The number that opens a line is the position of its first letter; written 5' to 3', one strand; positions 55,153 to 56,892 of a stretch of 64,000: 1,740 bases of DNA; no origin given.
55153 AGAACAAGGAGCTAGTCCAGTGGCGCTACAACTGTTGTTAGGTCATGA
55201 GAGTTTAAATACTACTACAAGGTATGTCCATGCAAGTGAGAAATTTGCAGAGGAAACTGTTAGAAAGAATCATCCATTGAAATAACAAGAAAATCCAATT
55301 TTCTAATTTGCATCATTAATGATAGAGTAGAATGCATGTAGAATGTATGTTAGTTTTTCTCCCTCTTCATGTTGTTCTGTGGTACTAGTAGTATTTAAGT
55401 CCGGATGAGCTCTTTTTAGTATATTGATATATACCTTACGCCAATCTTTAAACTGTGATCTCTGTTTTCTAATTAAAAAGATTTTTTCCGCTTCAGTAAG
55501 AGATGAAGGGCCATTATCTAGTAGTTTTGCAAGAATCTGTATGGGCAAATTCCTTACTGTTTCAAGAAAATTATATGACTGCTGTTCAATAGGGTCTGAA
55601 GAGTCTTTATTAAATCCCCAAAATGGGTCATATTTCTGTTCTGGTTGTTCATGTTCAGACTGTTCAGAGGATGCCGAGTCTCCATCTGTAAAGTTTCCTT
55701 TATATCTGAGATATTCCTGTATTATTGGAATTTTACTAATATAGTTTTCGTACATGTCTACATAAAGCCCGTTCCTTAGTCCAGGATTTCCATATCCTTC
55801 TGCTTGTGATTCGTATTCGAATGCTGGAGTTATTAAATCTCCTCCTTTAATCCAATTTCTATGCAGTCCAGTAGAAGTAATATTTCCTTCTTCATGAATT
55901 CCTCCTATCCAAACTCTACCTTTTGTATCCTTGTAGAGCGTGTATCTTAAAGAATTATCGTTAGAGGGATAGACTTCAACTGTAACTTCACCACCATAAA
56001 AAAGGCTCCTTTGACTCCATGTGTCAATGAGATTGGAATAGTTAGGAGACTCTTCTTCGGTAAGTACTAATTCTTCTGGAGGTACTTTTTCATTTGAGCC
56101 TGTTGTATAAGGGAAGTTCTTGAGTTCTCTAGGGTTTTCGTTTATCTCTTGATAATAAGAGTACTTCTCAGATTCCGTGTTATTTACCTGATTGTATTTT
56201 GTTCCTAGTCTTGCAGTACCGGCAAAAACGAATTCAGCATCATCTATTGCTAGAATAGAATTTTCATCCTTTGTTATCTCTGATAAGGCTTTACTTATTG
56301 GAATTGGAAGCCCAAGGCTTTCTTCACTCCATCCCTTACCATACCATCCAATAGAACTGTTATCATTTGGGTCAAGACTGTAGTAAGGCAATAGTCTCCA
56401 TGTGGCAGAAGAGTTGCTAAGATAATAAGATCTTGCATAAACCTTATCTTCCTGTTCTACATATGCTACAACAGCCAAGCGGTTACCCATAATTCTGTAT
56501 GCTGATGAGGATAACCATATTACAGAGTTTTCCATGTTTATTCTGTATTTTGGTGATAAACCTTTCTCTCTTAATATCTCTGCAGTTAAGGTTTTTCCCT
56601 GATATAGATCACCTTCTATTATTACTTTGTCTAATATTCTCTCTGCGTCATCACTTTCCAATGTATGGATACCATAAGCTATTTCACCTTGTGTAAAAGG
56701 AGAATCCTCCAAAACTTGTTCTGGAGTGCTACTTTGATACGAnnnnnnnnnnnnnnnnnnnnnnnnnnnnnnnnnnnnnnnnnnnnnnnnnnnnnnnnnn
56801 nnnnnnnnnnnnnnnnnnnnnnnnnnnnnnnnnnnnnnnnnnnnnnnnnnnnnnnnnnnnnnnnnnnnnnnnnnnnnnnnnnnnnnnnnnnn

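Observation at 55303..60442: Giant 1546-aa repeat-bearing membrane protein with a J-domain-like C-terminus, preceded by a small acidic partner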

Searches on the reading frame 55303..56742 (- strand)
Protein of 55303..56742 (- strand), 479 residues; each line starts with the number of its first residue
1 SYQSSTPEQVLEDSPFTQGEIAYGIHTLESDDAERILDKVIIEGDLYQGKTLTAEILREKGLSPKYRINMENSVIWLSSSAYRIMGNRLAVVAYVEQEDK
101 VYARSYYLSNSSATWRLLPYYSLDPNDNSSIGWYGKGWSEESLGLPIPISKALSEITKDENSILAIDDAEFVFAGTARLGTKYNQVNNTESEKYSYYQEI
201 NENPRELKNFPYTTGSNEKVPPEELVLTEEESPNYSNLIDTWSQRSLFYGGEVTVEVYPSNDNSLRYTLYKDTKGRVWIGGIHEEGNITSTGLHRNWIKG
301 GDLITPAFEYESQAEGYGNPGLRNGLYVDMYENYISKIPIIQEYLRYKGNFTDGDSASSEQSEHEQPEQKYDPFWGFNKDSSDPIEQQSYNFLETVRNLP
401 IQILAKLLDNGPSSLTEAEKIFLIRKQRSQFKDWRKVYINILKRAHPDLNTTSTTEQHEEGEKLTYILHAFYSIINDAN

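Call 24: find_homologous_proteins(query=window:55303-56742:-, max_evalue=1)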
Query window:55303-56742:- (479 aa): 44 proteins with E <= 1 among 8000 candidates.
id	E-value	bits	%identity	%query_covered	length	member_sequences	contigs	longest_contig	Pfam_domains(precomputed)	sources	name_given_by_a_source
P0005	1.7e-96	342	51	68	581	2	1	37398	-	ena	-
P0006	2.2e-92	328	49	68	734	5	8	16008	-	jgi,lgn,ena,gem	jgi:hypothetical protein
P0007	4.8e-92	327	50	68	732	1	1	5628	-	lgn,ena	-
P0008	8.5e-92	326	48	72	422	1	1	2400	-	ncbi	-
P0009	8.8e-92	326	48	68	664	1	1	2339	-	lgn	-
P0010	3.2e-91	324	49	68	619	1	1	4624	-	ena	-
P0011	3.9e-91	324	46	75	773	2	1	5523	-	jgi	jgi:hypothetical protein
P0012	1.4e-90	322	49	67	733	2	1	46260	-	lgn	-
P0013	1.4e-89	319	47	73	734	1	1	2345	-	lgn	-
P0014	1.5e-89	319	49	67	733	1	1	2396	-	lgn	-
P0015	5.4e-88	314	46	73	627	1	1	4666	-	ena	-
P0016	1.0e-87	313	48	68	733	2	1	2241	-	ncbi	-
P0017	2.8e-87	311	48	68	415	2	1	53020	-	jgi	jgi:hypothetical protein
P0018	4.4e-87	311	48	68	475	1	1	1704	-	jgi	-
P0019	2.9e-86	308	48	68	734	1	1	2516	-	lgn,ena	-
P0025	8.5e-81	290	45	66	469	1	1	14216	-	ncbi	-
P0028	6.7e-76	274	46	68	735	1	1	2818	-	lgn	-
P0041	2.1e-59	220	40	68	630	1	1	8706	-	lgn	-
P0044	5.4e-47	179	34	68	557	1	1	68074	-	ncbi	ncbi:hypothetical protein ACFL2D_00280 [Patescibacteria group bacterium]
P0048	5.4e-22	96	26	61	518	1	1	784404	-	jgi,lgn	jgi:hypothetical protein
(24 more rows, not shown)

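Call 31: search_protein_families(library=pfam, proteins=[P0006, P0028, P0044, P0048, P0041, P0025], max_evalue=0.1)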
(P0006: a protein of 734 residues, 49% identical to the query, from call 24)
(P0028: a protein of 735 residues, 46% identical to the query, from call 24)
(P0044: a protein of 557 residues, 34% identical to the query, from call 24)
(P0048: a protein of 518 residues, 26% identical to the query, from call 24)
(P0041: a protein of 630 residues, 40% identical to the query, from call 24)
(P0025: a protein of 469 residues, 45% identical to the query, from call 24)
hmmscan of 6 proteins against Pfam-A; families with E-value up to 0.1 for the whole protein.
P0006 (734 aa): 1 family
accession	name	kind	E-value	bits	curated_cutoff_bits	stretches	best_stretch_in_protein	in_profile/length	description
PF20300.4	prok_STING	-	0.085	13.3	27.1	0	230-325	47-133/137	Prokaryotic STING domain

P0028 (735 aa): 1 family
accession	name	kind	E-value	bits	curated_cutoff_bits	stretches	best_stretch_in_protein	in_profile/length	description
PF01706.21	FliG_C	-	0.023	15.4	23.3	0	506-544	66-104/108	FliG C-terminal domain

P0044 (557 aa): 0 families

P0048 (518 aa): 0 families

P0041 (630 aa): 0 families

P0025 (469 aa): 0 families

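Call 32: find_encoding_contigs(protein=P0012, flank=8000, max_places=2)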
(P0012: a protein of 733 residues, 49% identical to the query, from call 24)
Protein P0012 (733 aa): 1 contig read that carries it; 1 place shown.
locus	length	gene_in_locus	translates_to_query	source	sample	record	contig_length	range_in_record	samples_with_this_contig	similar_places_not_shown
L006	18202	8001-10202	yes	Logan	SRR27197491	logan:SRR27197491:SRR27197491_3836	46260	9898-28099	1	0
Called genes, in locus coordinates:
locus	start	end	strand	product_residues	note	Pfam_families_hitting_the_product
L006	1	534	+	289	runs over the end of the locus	PF02481:DNA_processg_A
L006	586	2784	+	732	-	PF01751:Toprim, PF01131:Topoisom_bac, PF01396:Zn_ribbon_Top1, PF13368:Toprim_C_rpt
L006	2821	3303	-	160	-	-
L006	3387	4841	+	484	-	PF13328:HD_4, PF01966:HD, PF04607:RelA_SpoT, PF02824:TGS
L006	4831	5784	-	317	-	PF02195:ParB_N, PF17762:HTH_ParB, PF23552:ParB_C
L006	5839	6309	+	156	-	-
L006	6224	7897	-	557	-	PF00239:Resolvase, PF07508:Recombinase, PF13408:Zn_ribbon_recom (weak)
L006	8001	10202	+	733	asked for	-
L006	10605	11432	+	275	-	PF01745:IPT, PF01715:IPPT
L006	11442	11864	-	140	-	-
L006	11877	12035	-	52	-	PF00471:Ribosomal_L33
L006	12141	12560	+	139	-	-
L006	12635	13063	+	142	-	-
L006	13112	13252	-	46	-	-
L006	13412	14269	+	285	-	PF04542:Sigma70_r2, PF04539:Sigma70_r3, PF04545:Sigma70_r4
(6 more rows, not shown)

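Call 33: find_encoding_contigs(protein=P0044, flank=8000, max_places=2)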
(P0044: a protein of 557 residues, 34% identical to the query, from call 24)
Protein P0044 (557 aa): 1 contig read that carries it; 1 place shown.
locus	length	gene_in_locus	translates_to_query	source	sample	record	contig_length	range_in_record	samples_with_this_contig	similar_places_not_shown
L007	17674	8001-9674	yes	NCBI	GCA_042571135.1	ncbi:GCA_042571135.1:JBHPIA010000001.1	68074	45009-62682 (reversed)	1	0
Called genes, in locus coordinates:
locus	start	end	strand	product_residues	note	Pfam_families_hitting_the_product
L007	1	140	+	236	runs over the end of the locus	-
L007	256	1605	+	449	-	-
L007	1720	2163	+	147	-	PF01161:PBP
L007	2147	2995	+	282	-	PF01551:Peptidase_M23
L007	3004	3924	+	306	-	PF04015:DUF362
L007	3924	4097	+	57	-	-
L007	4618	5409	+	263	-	PF20257:SAM_HAT_C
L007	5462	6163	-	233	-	PF13462:Thioredoxin_4, PF01323:DSBA, PF13743:Thioredoxin_5 (weak)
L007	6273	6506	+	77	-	-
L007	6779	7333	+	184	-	PF16031:TonB_N (weak)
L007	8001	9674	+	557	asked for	-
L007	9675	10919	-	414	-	-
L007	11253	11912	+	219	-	PF05708:Peptidase_C92 (weak)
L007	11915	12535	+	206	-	PF05708:Peptidase_C92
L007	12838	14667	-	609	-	-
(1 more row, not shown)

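Call 40: predict_structure(alignment_id=A4)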
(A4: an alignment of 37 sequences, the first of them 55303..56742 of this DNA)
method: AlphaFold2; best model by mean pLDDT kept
length: 479 residues; sequences in the alignment: 37
mean_pLDDT: 80.9   pTM: 0.70
mean pLDDT of the five models: 80.9, 80.2, 79.1, 78.8, 78.7
residues with pLDDT >= 90: 282; 70-90: 50; 50-70: 82; < 50: 65
segments of 3 or more residues with pLDDT < 50: 1-20, 353-369, 449-462, 472-479
pLDDT, mean of each block of 10 residues (from residue 1): 38 38 82 97 94 97 96 94 94 95 97 95 90 93 97 95 94 95 56 78 96 85 98 98 93 97 98 96 95 97 96 94 94 98 93 48 44 60 69 70 69 69 64 57 51 41 51 45
secondary structure, 60 per line:
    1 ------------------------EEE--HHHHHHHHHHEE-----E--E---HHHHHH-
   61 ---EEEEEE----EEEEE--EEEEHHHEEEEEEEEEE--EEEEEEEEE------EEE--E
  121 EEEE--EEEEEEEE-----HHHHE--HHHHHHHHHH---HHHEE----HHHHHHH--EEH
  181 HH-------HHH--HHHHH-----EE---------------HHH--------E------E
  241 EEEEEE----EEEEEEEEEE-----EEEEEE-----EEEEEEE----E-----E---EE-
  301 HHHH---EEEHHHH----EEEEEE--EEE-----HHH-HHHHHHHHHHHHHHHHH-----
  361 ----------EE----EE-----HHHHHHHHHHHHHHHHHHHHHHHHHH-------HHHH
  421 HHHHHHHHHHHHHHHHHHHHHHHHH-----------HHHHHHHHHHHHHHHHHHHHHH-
elements in order: E25-27 H30-39 H54-59 E64-69 E74-78 E81-84 E88-97 E100-108 E115-117 E120-124 E127-134 H140-143 H147-156 H169-175 H195-199 E240-246 E251-260 E266-271 E277-283 H301-304 E308-310 H311-314 E319-324 E327-329 H339-355 H384-409 H417-445 H457-478
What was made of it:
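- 55693..56682 (-): Tail module A (residues ~1088-1417): a domain also found in separate, smaller Patescibacteria proteins. AF2 pLDDT is mostly >90 (call 40).
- On J-domain (DnaJ, Pfam PF00226): AF2 places it between helices 1484-1512 and 1524-1545, but at pLDDT 41-57 (call 40). The tail model is low confidence, and helices I and II are merged (call 40).
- AF2 places HPD in the loop between two helices (call 40). Tail pLDDT is 41-70, and helices I and II are predicted as one continuous helix (call 40).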

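Call 68: search_solved_structures(query=A4, max_evalue=10)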
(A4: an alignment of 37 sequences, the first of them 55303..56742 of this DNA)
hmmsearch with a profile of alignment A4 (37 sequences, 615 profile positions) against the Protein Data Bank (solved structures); distinct sequences matched with E-value up to 10: 1.
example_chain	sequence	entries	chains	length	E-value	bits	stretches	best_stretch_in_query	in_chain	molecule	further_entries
6h9l_A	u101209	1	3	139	1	11.2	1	83-182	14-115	Uncharacterized protein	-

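Call 86: search_protein_families(library=padloc, proteins=[P0006], max_evalue=0.1)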
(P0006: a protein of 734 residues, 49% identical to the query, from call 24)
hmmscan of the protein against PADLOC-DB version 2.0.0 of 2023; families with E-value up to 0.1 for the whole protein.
P0006 (734 aa): 1 family
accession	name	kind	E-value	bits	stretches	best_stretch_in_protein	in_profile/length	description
PDLC01292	Cas10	-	0.052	11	1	157-328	80-164/387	CAS-III; effector_LS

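Call 92: fold_search(model_id=the predicted structure, library=pdb)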
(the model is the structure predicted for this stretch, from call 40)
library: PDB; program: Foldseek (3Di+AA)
matches with E <= 10: 230; with E <= 0.001: 0
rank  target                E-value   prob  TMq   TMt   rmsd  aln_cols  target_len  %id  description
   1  5ay6_A                1.3e-01  0.08  0.10  0.14  19.6       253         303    9  32 kDa Fragment of the Flagellar hook protein FlgE from Caulobacter crescentus (released 2016-08-17)
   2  5tph_A                7.7e-01  0.08  0.07  0.25  12.4       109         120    9  Crystal structure of a de novo designed protein homodimer with curved beta-sheet (released 2017-01-25)
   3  5x04_B                1.0e+00  0.02  0.11  0.17  17.0       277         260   10  12:0-ACP thioesterase from Umbellularia californica (released 2017-10-25)
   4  4irt                  1.2e+00  0.08  0.09  0.11  11.1       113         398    9  Crystal structure of a putative neuraminidase (BACOVA_03493) from Bacteroides ovatus ATCC 8483 at 1.74 A resolution (released 2013-03-13)
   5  9bct_B                1.2e+00  0.01  0.07  0.03  21.3       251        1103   10  Cryo-EM structure of Thermococcus kodakarensis FttA-dependent transcription pre-termination complex containing 44 nt R (released 2024-07-31)
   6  2ar6_A                1.2e+00  0.15  0.07  0.14   7.1        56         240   14  Pterocarpus angolensis Lectin (PAL) In Complex With The Pentasaccharide M592 (released 2006-08-01)
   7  4e9k                  1.2e+00  0.07  0.07  0.13   7.2        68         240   15  Crystal structure of a DUF4465 family protein (BACOVA_04221) from Bacteroides ovatus ATCC 8483 at 2.31 A resolution (released 2012-05-16)
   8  6u3r_MODEL_1_A        1.5e+00  0.08  0.08  0.17   5.1        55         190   13  Solution NMR structure of the DNAJB6b deltaST variant (Aligned on the J domain) (released 2019-10-09)
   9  2gnm_B                1.8e+00  0.12  0.07  0.14   7.2        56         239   14  P. angolensis lectin (PAL) treated with EDTA for 39 hours (released 2006-07-25)
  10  9euf_5                1.8e+00  0.03  0.09  0.09  18.2       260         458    8  Cryo-EM structure of Staphylococcus aureus bacteriophage phi812 baseplate in the pre-contraction state - complete (released 2025-04-09)
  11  5i0k                  1.8e+00  0.01  0.10  0.13  19.0       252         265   10  Insights into Substrate Modification by Dehydratases from Type I Polyketide Synthases (released 2017-08-09)
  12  5trv                  2.0e+00  0.05  0.07  0.24  12.4       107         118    8  Crystal structure of a de novo designed protein with curved beta-sheet (released 2017-01-25)
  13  5w64_O                2.1e+00  0.01  0.09  0.07  30.8       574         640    9  RNA Polymerase I Initial Transcribing Complex State 1 (released 2017-07-26)
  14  8cht_B                2.5e+00  0.04  0.11  0.25  18.0       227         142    6  Crystal structure of human PURA (fragment Glu57-Glu212, PUR repeat I and II) (released 2024-02-21)
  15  1yup_F                2.6e+00  0.12  0.08  0.23   2.5        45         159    9  Reindeer beta-lactoglobulin (released 2006-02-14)
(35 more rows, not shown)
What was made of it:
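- On J-domain (DnaJ, Pfam PF00226): The Foldseek hit to the DNAJB6b J-domain has E=1.5 and probability 0.08 (call 92).
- Foldseek lists the DNAJB6b J-domain at rank 8 (E=1.5, call 92).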

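Call 96: find_encoding_contigs(protein=P0017, flank=6000, max_places=1)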
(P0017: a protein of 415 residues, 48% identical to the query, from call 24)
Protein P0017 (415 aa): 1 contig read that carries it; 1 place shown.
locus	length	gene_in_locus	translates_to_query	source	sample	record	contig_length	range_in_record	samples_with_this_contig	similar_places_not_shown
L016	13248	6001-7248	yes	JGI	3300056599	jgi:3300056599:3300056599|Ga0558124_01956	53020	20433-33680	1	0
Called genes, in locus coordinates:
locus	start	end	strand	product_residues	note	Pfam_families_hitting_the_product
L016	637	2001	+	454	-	PF13406:SLT_2 (faint)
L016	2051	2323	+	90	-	PF01197:Ribosomal_L31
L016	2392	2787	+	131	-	PF03462:PCRF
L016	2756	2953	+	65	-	PF03462:PCRF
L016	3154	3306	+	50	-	-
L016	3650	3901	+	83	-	PF00318:Ribosomal_S2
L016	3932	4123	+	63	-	PF00318:Ribosomal_S2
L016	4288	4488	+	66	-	PF25025:EF-Ts_N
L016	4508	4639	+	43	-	PF00889:EF_TS (faint)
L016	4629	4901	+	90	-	PF00889:EF_TS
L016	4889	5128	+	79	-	-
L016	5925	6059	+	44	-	-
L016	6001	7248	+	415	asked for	-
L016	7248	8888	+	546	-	PF13632:Glyco_trans_2_3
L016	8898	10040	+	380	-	-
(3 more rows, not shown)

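Call 97: find_encoding_contigs(protein=P0005, flank=6000, max_places=1)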
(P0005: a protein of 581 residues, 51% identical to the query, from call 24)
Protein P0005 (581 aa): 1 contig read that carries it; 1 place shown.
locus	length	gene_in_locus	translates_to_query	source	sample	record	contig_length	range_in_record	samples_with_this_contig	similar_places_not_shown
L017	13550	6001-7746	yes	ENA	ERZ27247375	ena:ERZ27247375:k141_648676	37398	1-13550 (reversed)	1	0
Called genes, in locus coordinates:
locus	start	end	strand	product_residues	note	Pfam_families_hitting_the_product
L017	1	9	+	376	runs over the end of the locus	PF00483:NTP_transferase, PF12804:NTP_transf_3, PF22640:ManC_GMP_beta-helix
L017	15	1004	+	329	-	PF02618:YceG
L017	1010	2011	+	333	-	PF13524:Glyco_trans_1_2 (weak)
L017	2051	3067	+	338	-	PF00814:TsaD, PF22521:HypF_C_2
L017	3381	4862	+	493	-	PF04244:DPRP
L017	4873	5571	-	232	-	PF06055:ExoD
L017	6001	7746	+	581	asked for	-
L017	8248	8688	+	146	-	-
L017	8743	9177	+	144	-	PF04480:DUF559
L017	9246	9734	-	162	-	-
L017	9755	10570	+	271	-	PF05096:Glu_cyclase_2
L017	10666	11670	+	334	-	PF05496:RuvB_N, PF00004:AAA, PF07728:AAA_5 (weak), PF17864:AAA_lid_4, PF05491:WHD_RuvB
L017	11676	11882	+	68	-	-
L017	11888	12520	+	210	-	-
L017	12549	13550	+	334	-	?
